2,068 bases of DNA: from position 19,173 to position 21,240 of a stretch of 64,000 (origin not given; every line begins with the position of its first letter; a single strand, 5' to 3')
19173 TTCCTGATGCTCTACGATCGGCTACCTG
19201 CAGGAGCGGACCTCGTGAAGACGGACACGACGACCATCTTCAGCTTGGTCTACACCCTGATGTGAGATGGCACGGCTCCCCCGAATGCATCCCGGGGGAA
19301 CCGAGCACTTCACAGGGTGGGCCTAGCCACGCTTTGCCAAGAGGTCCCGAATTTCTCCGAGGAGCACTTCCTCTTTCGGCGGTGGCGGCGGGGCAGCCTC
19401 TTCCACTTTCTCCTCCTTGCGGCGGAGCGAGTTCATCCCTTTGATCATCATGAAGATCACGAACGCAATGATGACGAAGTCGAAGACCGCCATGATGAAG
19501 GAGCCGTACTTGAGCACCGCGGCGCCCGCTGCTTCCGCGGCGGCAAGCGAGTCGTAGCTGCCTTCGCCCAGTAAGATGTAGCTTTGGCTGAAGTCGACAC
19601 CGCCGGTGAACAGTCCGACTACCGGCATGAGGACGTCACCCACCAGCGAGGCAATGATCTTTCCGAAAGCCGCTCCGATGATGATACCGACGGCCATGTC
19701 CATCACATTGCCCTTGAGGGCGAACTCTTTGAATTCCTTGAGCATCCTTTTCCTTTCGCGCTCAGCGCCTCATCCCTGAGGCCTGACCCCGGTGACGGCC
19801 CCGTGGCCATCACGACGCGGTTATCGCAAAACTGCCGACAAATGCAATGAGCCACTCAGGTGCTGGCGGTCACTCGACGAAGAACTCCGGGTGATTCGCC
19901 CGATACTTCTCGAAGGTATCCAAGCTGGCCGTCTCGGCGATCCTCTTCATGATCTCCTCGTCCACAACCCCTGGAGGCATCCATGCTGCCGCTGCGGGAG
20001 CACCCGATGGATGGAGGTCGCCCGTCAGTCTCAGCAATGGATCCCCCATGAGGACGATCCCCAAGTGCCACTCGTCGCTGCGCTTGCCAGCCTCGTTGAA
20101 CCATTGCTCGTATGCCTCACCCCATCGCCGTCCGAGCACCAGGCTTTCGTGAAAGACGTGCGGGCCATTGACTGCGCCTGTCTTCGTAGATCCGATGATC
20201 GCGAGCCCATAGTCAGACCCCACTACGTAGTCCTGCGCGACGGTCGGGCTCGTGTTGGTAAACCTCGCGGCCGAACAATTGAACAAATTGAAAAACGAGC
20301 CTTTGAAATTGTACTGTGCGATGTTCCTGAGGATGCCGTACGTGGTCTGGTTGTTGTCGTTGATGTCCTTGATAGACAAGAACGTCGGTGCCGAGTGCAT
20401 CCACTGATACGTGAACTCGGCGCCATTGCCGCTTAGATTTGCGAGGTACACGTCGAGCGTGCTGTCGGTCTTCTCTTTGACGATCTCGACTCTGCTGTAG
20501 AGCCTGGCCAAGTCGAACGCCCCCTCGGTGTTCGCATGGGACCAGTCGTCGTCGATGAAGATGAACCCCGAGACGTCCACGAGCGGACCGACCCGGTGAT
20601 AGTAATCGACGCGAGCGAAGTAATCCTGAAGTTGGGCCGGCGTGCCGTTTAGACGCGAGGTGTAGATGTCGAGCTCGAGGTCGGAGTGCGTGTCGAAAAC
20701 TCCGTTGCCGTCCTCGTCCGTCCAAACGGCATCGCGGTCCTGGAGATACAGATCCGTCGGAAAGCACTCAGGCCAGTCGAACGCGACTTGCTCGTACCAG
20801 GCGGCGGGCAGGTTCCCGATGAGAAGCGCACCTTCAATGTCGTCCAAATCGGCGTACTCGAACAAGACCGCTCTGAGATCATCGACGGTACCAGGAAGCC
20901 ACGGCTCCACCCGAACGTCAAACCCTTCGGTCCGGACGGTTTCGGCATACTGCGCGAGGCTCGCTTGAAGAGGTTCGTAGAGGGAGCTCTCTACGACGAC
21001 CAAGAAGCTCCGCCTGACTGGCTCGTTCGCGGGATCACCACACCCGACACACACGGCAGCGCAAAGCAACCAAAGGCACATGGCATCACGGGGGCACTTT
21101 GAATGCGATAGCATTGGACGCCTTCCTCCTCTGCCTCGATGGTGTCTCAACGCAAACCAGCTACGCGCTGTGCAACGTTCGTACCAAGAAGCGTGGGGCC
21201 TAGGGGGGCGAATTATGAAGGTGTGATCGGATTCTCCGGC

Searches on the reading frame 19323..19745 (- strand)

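Call 58: search_protein_families(library=pfam, proteins=[window:19323-19745:-], max_evalue=0.0001)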
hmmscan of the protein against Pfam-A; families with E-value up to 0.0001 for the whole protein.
window:19323-19745:- (140 aa): 1 family
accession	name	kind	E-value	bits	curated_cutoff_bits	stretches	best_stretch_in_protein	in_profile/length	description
PF01741.23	MscL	-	4.4e-47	159.9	27.4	1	1-136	1-122/123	Large-conductance mechanosensitive channel, MscL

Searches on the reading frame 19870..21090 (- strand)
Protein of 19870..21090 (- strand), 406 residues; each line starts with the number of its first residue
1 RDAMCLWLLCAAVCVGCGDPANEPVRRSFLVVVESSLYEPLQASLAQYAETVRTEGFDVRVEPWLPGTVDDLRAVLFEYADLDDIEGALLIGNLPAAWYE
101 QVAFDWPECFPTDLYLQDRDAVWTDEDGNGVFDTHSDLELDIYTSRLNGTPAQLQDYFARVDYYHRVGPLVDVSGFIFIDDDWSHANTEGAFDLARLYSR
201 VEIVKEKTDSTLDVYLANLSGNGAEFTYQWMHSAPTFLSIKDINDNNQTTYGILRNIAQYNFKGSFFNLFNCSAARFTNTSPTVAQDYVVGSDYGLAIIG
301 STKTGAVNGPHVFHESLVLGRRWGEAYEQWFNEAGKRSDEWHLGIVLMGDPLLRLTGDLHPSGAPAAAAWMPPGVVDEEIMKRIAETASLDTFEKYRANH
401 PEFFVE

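Call 37: search_protein_families(library=pfam, proteins=[window:19870-21090:-], max_evalue=0.01)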
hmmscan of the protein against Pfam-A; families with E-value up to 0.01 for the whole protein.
window:19870-21090:- (406 aa): 1 family
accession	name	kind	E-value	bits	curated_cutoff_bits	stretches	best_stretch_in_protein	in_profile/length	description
PF01364.23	Peptidase_C25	-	1e-06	28.7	23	1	107-355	101-374/374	Peptidase family C25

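Call 38: search_protein_families(library=ncbifam, proteins=[window:19870-21090:-], max_evalue=0.01)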
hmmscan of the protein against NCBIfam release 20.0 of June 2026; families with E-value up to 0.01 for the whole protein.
window:19870-21090:- (406 aa): 0 families
